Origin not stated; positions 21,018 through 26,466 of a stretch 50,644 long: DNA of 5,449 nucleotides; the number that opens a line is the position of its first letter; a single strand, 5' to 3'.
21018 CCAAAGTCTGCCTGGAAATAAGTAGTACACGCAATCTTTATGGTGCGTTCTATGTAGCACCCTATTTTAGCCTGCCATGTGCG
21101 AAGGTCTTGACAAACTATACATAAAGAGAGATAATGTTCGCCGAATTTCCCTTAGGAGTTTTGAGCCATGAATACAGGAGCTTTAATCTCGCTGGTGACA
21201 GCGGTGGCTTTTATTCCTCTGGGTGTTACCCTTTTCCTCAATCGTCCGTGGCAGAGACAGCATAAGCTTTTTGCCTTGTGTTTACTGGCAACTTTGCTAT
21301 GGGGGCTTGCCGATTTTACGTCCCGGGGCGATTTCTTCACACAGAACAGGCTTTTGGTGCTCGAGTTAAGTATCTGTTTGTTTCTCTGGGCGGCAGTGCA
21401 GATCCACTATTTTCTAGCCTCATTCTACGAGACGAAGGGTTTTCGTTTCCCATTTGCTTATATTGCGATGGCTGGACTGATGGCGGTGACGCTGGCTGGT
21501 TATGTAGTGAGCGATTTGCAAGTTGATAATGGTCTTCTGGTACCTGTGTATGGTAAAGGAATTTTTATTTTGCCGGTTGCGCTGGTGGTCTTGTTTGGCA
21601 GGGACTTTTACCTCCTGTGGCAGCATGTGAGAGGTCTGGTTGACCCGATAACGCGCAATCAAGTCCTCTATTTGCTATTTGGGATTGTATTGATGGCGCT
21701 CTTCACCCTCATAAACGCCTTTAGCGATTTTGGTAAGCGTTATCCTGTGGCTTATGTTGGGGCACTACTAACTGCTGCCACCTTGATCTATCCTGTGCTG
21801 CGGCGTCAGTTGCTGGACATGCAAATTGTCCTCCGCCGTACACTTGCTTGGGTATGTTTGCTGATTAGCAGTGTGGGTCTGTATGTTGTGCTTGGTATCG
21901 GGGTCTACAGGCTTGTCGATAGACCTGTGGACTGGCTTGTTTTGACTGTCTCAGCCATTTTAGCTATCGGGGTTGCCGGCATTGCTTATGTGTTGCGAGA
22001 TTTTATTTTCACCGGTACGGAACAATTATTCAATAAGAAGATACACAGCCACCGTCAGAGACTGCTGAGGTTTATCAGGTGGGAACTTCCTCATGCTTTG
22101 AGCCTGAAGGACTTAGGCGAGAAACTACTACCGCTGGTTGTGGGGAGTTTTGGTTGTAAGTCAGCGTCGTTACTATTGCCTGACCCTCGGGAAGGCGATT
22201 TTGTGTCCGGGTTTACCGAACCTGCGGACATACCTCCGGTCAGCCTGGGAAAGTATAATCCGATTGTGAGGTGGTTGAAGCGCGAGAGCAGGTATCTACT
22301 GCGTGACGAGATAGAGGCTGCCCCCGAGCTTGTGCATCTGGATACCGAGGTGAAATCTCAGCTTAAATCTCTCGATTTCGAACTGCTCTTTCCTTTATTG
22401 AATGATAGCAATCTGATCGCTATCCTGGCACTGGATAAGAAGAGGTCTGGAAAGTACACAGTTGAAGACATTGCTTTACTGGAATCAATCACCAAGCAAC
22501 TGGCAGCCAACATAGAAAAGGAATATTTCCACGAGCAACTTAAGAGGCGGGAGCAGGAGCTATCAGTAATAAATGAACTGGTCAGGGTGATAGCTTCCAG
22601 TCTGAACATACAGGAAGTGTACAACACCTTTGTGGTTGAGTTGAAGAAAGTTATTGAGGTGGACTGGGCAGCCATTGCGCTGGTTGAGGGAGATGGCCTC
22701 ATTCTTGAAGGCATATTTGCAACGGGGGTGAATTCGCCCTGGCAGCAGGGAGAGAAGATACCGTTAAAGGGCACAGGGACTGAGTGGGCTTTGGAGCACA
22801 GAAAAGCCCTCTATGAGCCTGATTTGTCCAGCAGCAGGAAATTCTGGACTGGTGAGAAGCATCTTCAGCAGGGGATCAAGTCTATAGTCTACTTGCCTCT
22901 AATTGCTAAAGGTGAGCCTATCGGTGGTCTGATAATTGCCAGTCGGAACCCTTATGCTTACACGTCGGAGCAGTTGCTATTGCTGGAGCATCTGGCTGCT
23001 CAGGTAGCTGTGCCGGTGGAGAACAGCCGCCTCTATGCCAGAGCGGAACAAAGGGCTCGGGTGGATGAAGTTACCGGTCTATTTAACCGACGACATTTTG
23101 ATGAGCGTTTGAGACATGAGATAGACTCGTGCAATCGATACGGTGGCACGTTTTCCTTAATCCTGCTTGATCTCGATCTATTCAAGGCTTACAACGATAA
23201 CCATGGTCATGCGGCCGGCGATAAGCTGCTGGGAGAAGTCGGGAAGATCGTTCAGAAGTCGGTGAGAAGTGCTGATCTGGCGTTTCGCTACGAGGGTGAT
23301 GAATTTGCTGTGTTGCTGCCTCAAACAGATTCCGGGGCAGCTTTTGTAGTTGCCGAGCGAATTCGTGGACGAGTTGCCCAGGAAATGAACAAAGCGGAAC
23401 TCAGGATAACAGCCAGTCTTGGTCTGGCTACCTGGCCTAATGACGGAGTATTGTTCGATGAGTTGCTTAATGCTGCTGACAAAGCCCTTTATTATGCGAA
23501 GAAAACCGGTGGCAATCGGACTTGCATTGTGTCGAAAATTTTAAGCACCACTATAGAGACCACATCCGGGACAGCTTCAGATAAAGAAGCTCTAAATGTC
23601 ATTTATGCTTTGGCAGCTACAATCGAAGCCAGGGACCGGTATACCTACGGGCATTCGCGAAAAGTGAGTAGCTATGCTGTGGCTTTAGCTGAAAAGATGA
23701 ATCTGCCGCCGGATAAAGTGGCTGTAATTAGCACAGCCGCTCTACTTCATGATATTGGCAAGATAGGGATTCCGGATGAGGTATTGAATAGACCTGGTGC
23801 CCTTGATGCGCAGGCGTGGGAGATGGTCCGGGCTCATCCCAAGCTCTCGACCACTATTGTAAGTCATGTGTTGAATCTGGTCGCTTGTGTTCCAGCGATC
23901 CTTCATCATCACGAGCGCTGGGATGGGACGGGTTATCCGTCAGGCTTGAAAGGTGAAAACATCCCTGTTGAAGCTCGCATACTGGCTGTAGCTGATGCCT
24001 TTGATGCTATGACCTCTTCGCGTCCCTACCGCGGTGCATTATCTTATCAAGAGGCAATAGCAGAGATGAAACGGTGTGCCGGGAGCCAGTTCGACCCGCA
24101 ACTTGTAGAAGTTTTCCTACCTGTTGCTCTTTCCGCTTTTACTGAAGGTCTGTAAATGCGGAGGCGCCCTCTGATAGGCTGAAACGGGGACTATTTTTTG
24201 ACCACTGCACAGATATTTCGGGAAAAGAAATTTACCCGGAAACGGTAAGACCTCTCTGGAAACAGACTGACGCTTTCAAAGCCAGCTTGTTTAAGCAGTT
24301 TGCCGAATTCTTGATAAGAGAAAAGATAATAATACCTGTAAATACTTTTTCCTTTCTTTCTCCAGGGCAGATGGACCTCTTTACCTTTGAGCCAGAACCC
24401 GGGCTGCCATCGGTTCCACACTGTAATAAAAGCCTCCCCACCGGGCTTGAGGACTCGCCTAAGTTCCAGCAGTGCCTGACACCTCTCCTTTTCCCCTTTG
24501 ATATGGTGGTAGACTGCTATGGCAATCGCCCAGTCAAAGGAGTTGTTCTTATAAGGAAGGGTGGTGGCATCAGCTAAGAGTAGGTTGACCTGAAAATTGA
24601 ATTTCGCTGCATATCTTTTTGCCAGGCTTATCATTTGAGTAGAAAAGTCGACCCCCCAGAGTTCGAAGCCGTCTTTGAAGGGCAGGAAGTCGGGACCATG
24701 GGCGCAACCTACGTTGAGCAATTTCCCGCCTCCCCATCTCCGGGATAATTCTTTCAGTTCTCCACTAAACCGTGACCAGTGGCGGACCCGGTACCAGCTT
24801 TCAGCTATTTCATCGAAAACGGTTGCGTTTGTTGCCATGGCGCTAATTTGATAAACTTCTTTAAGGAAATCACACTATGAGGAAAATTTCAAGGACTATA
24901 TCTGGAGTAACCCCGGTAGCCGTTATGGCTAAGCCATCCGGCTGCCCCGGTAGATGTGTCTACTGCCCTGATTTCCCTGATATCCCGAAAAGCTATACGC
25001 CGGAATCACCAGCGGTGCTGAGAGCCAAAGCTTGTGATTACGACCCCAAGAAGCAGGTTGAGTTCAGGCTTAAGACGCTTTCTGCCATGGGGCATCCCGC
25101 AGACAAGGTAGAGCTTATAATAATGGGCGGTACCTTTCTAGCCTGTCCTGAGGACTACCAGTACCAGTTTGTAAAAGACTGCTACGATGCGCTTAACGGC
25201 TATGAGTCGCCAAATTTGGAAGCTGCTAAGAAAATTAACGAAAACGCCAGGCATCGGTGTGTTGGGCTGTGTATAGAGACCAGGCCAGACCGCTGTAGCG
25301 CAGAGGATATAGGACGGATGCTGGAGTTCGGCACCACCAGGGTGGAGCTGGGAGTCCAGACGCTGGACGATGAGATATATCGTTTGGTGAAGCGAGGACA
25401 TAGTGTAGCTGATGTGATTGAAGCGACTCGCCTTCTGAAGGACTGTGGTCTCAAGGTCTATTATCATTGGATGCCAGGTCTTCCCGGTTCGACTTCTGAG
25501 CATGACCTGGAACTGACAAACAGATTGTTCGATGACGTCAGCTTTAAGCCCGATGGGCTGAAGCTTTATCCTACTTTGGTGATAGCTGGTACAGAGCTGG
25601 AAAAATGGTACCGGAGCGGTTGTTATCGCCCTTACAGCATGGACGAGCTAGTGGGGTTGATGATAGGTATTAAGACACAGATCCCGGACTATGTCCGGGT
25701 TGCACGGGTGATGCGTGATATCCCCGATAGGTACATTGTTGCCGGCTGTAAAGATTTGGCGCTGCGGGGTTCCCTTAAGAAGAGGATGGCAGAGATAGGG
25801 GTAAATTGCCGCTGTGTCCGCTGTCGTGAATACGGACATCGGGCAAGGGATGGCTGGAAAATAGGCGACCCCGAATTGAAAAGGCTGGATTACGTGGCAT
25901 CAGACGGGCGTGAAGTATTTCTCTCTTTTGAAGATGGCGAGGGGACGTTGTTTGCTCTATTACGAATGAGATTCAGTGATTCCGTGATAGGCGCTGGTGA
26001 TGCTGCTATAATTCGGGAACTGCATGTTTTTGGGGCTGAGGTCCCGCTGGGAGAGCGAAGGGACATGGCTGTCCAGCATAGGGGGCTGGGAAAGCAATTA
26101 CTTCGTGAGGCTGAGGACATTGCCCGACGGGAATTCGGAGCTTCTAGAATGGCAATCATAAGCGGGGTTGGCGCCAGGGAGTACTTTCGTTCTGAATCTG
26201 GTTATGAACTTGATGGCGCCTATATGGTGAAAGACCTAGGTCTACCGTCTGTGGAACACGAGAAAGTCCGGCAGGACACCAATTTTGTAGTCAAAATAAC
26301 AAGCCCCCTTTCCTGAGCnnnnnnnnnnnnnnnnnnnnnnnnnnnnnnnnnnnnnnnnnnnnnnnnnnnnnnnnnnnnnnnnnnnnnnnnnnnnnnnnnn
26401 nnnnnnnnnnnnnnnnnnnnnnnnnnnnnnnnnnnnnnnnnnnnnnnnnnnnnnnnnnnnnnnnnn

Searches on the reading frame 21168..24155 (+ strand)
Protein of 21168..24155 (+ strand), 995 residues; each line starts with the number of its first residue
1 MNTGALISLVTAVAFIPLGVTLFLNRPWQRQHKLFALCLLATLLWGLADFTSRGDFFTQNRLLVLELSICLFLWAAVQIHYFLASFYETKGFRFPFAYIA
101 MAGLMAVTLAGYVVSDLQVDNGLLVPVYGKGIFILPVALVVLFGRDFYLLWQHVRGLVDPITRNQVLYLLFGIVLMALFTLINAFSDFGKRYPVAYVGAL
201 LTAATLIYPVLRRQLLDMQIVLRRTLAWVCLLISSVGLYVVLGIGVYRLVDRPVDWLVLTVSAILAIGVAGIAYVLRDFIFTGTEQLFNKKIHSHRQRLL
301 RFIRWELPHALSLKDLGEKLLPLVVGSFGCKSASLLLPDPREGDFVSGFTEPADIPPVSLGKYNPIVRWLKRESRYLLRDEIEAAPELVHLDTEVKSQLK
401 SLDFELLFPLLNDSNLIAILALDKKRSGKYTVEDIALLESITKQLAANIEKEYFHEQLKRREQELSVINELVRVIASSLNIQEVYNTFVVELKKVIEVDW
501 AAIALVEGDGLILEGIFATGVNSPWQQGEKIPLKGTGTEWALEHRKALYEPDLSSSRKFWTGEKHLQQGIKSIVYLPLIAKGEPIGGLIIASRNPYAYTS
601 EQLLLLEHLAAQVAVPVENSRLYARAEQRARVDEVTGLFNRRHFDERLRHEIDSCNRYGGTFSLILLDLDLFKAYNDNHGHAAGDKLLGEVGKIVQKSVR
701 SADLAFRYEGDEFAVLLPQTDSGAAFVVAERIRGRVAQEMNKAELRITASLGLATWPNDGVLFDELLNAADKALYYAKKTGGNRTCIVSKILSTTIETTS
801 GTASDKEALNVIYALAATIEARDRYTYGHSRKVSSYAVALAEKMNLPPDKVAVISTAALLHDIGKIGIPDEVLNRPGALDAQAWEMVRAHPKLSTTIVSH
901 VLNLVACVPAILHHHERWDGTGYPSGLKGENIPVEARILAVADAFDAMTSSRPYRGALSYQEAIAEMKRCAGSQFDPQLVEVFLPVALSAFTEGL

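Call 26: search_protein_families(library=ncbifam, proteins=[window:21168-24155:+], max_evalue=1e-12)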
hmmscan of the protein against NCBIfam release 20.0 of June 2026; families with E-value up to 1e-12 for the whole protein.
window:21168-24155:+ (995 aa): 20 families
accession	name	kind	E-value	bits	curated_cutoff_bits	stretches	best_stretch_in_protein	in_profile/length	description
TIGR00254.1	GGDEF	domain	1.5e-47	161.4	37.4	1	627-786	2-165/168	diguanylate cyclase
NF038266.1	diguan_SiaD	equivalog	1.2e-44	152.6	290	1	626-784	90-251/252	biofilm regulation diguanylate cyclase SiaD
NF051473.1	DigCycDgcsShew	equivalog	5.6e-43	147.4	400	1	599-785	104-288/291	diguanylate cyclase DgcS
NF053512.1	nitric_RR_NosR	exception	1.1e-41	143.3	400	1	805-987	171-354/422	response regulator c-di-GMP phosphodiesterase, NosR family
NF007135.0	PRK09581.1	equivalog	3.3e-40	138.3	474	1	630-786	292-453/457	PleD family two-component system response regulator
NF041606.1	dguan_cyc_DgcA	equivalog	1.7e-39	135.7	370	1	573-787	123-338/340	diguanylate cyclase DgcA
NF007380.0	PRK09894.1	equivalog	1e-36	126.8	256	1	626-789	125-288/296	diguanylate cyclase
NF007423.1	PRK09966.1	equivalog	5e-35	121.1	325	1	614-778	227-390/390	diguanylate cyclase DgcN/YfiN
NF011955.1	PRK15426.1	equivalog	4.9e-32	110.8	408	1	627-789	395-562/564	cellulose biosynthesis regulator diguanylate cyclase DgcQ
NF007298.0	PRK09776.1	equivalog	8e-31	106.8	1135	1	627-788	681-845/1111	diguanylate cyclase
NF007599.0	PRK10245.1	equivalog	1.5e-28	99.4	402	1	625-787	205-369/371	diguanylate cyclase AdrA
NF047654.1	DiguCycDgcRLepto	equivalog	2.8e-28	98.7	500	1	622-785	125-293/295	diguanylate cyclase DgcR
NF007474.0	PRK10060.1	equivalog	2.3e-26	92.2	782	1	620-791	227-398/663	cyclic di-GMP phosphodiesterase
NF045675.1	PhdiestaseDibA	equivalog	2.4e-26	92.3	980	1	628-793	201-369/623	phosphodiesterase DibA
NF040885.1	diguan_DgcJ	equivalog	1.1e-24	87.1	500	1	621-781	332-489/493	diguanylate cyclase DgcJ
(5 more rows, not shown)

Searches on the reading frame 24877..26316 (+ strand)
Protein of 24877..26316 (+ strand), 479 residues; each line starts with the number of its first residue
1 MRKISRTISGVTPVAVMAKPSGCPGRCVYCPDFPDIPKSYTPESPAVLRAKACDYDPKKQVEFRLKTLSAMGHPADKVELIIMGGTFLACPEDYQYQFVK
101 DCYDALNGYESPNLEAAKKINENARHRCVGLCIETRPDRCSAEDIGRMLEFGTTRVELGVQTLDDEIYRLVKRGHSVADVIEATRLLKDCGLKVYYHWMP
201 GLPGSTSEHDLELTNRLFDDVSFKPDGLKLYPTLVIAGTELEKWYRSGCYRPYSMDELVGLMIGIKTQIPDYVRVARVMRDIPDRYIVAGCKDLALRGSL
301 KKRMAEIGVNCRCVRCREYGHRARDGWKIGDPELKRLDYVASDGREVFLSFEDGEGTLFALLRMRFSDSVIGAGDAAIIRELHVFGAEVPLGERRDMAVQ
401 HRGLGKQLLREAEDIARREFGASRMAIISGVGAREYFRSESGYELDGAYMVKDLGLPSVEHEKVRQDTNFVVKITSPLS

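Call 26: search_protein_families(library=ncbifam, proteins=[window:24877-26316:+], max_evalue=1e-12)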
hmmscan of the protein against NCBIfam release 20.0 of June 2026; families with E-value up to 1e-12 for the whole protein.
window:24877-26316:+ (479 aa): 2 families
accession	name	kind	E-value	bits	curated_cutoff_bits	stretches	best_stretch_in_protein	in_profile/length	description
TIGR01211.1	ELP3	subfamily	8.9e-171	568.9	350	1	2-454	57-522/522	tRNA uridine(34) 5-carboxymethylaminomethyl modification radical SAM/GNAT enzyme Elp3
TIGR01212.1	TIGR01212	equivalog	1.4e-24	86.8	180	1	126-290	107-272/302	tRNA modification radical SAM protein MnmL/YtqA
